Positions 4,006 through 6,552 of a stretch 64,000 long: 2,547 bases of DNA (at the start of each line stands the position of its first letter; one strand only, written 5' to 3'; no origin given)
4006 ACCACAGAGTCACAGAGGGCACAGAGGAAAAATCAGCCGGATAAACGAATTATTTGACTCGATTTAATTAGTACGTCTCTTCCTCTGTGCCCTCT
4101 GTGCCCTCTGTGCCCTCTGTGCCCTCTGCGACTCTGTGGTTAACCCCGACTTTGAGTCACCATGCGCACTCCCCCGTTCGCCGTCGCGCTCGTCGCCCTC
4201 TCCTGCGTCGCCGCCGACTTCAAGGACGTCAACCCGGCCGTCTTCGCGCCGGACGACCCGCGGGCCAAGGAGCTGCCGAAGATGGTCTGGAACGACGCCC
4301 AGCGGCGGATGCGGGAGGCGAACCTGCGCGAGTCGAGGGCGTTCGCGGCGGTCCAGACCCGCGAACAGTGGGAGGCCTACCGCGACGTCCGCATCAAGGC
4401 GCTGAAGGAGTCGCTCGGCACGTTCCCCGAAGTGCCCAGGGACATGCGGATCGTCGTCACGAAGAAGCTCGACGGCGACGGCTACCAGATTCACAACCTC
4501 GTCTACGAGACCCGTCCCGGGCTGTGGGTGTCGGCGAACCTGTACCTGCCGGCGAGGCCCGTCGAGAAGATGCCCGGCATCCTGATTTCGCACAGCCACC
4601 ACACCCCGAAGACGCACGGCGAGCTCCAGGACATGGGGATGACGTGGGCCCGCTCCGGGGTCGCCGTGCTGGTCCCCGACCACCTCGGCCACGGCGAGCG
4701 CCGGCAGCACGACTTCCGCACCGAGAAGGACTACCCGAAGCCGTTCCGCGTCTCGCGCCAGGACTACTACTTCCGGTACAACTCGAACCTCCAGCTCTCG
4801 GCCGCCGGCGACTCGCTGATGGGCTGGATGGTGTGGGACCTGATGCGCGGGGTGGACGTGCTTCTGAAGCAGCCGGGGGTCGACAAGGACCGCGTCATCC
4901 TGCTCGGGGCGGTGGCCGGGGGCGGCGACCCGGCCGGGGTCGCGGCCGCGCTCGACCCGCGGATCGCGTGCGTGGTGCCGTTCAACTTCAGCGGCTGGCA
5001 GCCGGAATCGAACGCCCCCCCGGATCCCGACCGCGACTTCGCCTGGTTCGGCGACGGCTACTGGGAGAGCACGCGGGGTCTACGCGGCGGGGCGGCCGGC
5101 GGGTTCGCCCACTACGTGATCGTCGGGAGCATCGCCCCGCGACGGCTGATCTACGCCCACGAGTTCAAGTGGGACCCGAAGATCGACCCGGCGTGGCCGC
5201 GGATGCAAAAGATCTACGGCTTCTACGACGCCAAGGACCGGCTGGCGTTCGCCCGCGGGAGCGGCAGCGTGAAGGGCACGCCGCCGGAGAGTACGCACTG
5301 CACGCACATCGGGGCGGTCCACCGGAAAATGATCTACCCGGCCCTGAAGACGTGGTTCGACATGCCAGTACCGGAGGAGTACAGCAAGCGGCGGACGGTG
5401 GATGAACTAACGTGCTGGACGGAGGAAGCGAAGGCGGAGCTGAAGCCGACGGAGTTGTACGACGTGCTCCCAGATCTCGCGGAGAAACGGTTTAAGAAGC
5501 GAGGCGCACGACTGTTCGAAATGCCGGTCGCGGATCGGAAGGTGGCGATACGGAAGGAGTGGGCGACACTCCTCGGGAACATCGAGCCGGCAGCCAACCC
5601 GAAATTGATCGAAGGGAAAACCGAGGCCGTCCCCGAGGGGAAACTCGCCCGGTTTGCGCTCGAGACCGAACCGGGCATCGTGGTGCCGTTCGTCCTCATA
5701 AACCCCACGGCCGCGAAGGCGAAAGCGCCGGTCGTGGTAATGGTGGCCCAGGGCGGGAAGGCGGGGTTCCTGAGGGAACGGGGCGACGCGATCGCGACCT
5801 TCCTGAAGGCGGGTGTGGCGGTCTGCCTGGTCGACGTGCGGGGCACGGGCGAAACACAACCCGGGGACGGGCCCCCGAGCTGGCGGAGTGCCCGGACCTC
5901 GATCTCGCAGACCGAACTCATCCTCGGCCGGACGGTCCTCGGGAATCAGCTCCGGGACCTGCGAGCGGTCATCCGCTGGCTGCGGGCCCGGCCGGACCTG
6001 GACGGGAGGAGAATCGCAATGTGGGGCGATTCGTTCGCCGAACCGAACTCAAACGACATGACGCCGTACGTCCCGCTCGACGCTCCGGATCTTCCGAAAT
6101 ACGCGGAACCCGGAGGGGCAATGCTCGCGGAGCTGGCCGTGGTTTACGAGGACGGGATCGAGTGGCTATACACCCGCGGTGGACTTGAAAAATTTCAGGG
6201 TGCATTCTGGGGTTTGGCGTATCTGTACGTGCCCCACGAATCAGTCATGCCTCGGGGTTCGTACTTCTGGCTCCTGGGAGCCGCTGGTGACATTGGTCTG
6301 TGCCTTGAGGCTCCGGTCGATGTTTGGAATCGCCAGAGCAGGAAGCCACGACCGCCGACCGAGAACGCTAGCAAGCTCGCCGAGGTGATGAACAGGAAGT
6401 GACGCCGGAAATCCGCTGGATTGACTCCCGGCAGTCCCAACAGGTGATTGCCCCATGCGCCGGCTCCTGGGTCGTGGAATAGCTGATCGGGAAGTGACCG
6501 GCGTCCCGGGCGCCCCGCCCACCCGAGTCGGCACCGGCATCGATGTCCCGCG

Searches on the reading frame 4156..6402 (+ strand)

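Call 77: search_protein_families(library=pfam, proteins=[window:4156-6402:+], max_evalue=0.0001)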
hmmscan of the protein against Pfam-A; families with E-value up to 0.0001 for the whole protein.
window:4156-6402:+ (748 aa): 2 families
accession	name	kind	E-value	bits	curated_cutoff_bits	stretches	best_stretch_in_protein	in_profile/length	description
PF02129.25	Peptidase_S15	-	2.5e-08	34.4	23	1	507-627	2-104/262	X-Pro dipeptidyl-peptidase (S15 family)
PF05448.18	AXE1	-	6.2e-08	32.2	21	1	109-275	53-205/321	Acetyl xylan esterase (AXE1)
